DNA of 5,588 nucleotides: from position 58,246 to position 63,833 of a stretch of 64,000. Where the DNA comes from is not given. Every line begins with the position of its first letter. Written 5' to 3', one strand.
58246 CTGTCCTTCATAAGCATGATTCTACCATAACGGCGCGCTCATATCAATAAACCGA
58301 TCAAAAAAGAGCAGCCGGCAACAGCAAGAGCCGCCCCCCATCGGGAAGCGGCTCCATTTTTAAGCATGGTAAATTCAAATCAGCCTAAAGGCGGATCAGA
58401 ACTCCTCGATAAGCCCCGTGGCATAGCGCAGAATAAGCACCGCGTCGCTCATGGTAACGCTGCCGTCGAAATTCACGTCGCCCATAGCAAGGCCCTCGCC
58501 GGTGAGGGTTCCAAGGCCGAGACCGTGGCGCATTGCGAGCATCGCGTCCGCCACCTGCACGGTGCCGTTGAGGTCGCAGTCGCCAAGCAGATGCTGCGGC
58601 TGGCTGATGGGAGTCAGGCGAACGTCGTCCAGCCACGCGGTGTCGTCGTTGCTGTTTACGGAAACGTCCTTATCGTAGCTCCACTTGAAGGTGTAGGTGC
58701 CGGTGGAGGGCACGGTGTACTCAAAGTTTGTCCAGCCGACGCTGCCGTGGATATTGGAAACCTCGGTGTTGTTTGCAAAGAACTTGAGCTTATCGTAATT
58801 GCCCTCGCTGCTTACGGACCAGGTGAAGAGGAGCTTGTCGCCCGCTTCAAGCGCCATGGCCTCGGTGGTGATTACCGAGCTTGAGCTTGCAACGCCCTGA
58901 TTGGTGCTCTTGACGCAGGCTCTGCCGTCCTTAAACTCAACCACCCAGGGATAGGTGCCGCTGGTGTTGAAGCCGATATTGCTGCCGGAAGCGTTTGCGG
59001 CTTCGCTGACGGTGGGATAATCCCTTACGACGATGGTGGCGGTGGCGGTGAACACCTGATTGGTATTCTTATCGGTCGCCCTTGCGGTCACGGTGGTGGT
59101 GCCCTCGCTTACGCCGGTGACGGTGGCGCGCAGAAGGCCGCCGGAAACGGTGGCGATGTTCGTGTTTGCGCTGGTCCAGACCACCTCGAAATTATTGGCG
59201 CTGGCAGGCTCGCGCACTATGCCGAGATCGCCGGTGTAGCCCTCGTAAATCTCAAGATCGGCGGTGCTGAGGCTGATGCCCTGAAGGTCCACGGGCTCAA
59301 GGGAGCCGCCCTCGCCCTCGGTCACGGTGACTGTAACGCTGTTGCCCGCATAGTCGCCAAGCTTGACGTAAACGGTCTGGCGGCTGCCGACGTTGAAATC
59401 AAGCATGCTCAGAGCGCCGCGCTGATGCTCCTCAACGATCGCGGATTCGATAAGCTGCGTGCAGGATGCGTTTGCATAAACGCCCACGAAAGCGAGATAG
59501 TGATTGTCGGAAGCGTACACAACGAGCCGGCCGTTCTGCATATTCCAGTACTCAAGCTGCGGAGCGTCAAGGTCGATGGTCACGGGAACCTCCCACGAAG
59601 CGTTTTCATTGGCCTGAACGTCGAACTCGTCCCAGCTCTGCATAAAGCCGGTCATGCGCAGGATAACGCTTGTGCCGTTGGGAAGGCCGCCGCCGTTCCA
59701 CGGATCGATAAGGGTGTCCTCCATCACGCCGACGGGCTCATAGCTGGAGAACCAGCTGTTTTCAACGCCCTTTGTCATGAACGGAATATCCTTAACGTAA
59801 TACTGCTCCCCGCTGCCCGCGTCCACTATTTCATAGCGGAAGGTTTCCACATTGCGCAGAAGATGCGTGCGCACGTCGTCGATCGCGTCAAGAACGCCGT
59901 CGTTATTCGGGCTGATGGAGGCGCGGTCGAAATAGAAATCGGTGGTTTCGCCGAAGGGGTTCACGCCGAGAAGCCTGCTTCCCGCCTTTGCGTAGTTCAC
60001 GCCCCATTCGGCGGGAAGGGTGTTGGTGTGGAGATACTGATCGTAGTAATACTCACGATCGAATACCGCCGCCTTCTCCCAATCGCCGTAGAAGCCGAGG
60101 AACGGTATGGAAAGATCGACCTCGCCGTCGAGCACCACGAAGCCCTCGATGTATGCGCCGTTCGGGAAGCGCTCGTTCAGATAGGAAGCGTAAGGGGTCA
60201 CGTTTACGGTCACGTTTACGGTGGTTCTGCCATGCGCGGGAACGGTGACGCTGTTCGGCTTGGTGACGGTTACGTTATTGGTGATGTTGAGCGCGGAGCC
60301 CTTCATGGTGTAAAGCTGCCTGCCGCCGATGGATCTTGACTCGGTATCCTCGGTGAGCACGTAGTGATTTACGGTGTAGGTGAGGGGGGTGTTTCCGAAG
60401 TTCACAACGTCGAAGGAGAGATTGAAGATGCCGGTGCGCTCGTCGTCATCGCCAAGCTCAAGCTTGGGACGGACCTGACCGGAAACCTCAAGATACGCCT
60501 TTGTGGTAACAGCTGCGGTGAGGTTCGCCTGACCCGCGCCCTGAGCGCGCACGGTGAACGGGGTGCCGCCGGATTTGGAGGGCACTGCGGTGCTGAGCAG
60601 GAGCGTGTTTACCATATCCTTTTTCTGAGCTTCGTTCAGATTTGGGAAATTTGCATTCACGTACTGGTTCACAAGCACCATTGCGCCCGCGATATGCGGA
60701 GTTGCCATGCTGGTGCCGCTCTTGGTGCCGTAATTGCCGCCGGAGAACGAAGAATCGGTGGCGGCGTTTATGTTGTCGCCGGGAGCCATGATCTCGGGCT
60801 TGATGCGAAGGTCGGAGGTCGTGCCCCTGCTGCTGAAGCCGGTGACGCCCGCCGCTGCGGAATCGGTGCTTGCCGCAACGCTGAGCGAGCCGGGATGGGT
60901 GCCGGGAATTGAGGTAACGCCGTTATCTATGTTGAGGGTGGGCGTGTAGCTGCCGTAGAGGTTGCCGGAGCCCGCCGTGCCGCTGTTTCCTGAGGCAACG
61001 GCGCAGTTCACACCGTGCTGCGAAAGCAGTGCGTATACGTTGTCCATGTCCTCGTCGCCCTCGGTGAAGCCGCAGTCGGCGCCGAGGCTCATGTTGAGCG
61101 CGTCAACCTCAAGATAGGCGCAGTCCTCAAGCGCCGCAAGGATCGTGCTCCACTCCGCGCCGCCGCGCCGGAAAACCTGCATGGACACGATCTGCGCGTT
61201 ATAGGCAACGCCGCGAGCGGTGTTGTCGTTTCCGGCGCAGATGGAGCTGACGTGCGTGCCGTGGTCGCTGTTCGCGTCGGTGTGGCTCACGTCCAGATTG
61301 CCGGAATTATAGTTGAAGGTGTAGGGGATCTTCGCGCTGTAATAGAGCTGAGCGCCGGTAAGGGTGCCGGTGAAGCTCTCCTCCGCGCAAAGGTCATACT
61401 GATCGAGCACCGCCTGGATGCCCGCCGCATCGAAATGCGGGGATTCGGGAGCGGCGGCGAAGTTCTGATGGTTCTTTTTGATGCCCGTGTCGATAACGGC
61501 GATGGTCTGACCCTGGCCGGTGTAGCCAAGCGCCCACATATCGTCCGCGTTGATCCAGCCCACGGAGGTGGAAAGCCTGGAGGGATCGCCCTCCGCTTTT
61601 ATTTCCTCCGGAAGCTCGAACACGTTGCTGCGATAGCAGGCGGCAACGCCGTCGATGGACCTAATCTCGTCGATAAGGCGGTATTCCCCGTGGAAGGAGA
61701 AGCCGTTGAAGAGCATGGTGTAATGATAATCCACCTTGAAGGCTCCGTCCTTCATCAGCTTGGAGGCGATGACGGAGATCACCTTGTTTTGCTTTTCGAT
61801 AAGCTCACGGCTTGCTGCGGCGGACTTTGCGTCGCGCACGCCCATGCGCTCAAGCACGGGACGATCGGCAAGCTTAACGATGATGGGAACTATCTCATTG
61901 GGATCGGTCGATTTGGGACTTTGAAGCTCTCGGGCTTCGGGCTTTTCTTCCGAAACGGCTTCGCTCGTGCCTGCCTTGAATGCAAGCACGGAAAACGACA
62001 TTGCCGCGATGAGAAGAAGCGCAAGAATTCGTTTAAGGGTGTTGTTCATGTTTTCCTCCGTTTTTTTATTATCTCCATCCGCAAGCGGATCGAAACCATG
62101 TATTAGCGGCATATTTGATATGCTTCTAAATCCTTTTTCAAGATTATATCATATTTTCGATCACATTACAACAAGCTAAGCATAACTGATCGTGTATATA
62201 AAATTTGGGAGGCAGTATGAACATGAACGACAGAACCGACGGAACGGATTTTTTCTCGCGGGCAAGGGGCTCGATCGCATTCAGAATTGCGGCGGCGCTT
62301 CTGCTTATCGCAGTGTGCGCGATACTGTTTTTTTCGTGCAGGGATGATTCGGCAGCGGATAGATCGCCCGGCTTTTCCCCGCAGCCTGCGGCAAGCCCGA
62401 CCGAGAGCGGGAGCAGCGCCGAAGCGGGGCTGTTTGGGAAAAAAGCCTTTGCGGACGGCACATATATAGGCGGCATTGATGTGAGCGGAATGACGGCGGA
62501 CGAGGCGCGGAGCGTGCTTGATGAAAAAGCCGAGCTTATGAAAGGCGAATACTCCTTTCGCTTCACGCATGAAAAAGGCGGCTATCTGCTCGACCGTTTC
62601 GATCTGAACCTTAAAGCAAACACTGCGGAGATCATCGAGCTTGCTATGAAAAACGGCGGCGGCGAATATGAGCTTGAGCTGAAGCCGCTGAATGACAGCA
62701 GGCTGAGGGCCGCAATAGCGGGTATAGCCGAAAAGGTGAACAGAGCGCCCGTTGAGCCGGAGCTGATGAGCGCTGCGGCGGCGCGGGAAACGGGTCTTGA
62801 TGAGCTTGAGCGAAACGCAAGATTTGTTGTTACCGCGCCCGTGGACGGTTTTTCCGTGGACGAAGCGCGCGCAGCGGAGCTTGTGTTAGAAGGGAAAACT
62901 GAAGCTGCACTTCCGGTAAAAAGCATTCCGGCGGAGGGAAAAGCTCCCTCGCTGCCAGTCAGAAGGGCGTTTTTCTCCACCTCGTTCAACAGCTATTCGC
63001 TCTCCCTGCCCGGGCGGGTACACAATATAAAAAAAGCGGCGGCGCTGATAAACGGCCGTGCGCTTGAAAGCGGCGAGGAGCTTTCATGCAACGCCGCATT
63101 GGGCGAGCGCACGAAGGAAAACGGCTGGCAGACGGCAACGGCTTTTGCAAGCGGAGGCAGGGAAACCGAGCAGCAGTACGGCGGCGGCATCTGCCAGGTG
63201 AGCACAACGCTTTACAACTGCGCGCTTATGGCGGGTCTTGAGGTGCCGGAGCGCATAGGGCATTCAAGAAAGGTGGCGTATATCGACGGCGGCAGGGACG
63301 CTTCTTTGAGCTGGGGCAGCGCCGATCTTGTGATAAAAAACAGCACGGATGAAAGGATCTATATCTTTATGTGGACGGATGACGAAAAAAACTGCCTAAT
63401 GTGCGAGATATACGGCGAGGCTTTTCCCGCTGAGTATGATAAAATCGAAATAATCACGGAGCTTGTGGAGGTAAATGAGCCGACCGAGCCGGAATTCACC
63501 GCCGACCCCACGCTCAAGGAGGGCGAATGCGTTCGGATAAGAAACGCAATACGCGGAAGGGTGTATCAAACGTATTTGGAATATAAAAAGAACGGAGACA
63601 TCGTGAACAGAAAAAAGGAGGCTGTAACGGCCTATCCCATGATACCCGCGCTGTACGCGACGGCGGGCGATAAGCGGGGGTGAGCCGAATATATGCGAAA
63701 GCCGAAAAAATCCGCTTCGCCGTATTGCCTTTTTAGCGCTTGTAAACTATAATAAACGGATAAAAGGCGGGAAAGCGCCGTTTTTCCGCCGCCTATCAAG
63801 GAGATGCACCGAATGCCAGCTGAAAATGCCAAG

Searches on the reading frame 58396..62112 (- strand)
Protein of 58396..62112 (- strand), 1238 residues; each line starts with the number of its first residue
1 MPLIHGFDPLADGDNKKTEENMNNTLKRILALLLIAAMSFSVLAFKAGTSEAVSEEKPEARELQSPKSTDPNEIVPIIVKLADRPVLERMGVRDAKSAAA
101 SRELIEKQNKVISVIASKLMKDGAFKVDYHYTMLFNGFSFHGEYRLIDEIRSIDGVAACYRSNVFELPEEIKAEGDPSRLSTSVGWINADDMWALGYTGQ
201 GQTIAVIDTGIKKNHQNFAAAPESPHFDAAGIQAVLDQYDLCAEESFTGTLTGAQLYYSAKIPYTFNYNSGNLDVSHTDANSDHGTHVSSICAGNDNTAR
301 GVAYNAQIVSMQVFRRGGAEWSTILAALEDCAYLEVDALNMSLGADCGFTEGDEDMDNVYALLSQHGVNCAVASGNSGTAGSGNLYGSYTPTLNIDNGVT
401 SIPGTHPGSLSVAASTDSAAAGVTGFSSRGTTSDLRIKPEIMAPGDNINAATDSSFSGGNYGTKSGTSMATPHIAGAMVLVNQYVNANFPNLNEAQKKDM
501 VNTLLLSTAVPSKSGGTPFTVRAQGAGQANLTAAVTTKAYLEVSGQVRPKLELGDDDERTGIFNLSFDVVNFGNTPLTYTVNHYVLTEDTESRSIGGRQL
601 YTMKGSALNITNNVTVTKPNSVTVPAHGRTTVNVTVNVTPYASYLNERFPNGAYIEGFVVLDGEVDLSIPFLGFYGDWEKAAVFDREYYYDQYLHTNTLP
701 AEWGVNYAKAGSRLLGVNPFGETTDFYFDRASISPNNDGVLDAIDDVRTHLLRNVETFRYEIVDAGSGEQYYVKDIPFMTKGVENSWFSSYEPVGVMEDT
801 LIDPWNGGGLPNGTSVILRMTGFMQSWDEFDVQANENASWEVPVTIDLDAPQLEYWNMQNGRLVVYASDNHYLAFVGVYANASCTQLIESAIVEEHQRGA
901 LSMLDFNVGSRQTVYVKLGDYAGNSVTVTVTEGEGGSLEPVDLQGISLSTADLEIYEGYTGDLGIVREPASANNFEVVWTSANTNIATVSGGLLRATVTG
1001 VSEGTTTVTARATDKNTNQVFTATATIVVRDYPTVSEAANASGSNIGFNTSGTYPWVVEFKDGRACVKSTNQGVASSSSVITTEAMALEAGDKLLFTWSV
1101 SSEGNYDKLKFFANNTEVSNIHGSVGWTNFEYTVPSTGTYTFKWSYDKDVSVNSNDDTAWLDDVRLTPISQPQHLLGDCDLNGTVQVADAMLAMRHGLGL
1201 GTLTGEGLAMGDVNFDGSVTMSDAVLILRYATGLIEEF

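Call 62: search_protein_families(library=pfam, proteins=[window:58396-62112:-], max_evalue=0.00001)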
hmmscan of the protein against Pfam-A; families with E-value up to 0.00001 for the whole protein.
window:58396-62112:- (1238 aa): 4 families
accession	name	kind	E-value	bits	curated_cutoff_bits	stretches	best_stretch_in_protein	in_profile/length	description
PF00082.27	Peptidase_S8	-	1.7e-38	133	21.8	1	199-527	1-288/288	Subtilase family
PF06280.18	fn3_5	-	2.3e-11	44.8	27.6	1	560-671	9-111/112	Fn3-like domain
PF02368.24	Big_2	-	7.4e-10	39.1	22.8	1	944-1019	3-73/79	Bacterial Ig-like domain (group 2)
PF00404.24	Dockerin_1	-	4.5e-07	30.4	22.9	1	1176-1230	1-55/57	Dockerin type I domain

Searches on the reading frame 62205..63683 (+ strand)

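Call 62: search_protein_families(library=pfam, proteins=[window:62205-63683:+], max_evalue=0.00001)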
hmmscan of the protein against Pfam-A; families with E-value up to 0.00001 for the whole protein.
window:62205-63683:+ (492 aa): 1 family
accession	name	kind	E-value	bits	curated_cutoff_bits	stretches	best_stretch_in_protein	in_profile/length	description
PF04294.18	VanW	-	6.3e-40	136.1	27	1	271-395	2-124/130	VanW like protein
